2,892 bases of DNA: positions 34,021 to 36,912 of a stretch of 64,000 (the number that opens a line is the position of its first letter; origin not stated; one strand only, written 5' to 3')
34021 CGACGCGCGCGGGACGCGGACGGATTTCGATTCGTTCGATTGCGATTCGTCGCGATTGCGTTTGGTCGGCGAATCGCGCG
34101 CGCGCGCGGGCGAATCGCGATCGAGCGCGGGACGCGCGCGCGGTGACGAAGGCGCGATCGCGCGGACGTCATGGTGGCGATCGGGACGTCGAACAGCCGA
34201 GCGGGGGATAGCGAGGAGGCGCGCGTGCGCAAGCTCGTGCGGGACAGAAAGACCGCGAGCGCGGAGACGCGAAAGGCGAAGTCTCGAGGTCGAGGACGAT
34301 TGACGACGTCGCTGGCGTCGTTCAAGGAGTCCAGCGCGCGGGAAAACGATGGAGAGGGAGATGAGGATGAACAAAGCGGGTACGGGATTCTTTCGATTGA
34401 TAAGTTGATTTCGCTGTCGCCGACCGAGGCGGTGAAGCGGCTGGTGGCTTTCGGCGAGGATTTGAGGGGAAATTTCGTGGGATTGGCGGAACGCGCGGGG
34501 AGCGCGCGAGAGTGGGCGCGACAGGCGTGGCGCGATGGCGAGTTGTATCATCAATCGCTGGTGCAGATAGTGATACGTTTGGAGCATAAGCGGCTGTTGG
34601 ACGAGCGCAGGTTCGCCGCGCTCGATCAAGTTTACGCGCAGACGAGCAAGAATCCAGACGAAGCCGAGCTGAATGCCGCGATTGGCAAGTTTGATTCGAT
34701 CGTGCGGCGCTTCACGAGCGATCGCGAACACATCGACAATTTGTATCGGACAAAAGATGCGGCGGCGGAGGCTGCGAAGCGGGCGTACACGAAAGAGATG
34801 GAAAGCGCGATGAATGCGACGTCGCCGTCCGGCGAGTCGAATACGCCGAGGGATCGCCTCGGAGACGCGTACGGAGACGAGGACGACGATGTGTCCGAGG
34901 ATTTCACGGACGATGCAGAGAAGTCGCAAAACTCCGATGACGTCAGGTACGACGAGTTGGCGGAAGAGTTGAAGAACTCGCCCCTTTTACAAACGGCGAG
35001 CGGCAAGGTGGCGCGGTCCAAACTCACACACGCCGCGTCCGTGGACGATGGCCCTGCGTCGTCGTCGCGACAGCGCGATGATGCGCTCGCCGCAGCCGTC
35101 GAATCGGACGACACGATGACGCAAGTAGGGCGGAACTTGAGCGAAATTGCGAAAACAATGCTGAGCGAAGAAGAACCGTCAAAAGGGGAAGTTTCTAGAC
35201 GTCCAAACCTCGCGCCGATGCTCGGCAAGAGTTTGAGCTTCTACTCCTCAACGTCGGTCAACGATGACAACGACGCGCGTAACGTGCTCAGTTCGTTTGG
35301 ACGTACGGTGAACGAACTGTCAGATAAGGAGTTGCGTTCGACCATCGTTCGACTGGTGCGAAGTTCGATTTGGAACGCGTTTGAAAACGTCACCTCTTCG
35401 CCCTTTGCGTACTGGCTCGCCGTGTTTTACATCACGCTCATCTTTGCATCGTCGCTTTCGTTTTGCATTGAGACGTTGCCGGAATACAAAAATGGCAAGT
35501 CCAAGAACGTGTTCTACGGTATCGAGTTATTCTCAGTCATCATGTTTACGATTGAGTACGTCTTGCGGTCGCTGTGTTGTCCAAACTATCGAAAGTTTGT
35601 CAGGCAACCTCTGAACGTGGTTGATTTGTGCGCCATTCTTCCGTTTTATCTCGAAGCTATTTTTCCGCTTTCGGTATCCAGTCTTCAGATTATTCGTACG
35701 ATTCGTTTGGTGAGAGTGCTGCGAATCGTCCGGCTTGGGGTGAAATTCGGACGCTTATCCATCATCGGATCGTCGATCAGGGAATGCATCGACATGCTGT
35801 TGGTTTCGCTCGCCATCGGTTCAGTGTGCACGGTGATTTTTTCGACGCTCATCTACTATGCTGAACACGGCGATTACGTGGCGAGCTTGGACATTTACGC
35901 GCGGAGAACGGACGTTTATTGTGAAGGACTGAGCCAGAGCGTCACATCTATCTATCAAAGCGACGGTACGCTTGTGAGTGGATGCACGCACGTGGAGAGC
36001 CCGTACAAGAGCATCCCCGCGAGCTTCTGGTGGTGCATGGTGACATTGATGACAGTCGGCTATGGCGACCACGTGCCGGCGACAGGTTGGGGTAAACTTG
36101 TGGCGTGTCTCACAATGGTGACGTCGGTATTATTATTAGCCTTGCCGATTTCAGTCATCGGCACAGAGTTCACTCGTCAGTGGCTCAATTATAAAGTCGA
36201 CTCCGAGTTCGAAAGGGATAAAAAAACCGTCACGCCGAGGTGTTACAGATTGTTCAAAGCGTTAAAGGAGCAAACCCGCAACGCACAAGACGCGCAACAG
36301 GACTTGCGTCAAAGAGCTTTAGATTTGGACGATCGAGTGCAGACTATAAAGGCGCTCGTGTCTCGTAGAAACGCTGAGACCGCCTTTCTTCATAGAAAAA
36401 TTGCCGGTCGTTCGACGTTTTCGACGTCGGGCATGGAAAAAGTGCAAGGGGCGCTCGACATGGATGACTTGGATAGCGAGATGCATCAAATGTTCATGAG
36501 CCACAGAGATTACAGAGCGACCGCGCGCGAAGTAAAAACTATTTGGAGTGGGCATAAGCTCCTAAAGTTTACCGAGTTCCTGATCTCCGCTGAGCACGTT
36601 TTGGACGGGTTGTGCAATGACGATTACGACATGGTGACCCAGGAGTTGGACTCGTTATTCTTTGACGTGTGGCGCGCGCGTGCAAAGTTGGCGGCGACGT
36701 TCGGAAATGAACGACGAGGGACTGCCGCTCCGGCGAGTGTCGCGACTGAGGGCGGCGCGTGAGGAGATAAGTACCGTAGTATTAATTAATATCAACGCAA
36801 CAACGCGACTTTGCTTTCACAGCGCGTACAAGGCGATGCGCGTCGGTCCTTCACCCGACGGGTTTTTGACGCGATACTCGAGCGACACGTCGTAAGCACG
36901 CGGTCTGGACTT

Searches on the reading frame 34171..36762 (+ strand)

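Call 67: search_protein_families(library=pfam, proteins=[window:34171-36762:+], max_evalue=0.01)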
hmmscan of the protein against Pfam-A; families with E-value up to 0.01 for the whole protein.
window:34171-36762:+ (863 aa): 2 families
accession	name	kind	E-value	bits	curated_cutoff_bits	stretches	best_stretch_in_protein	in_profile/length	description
PF00520.37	Ion_trans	-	5.7e-35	121.1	25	1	414-669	2-235/241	Ion transport protein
PF07885.22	Ion_trans_2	-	1.6e-13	50.7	22.5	1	612-668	22-78/79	Ion channel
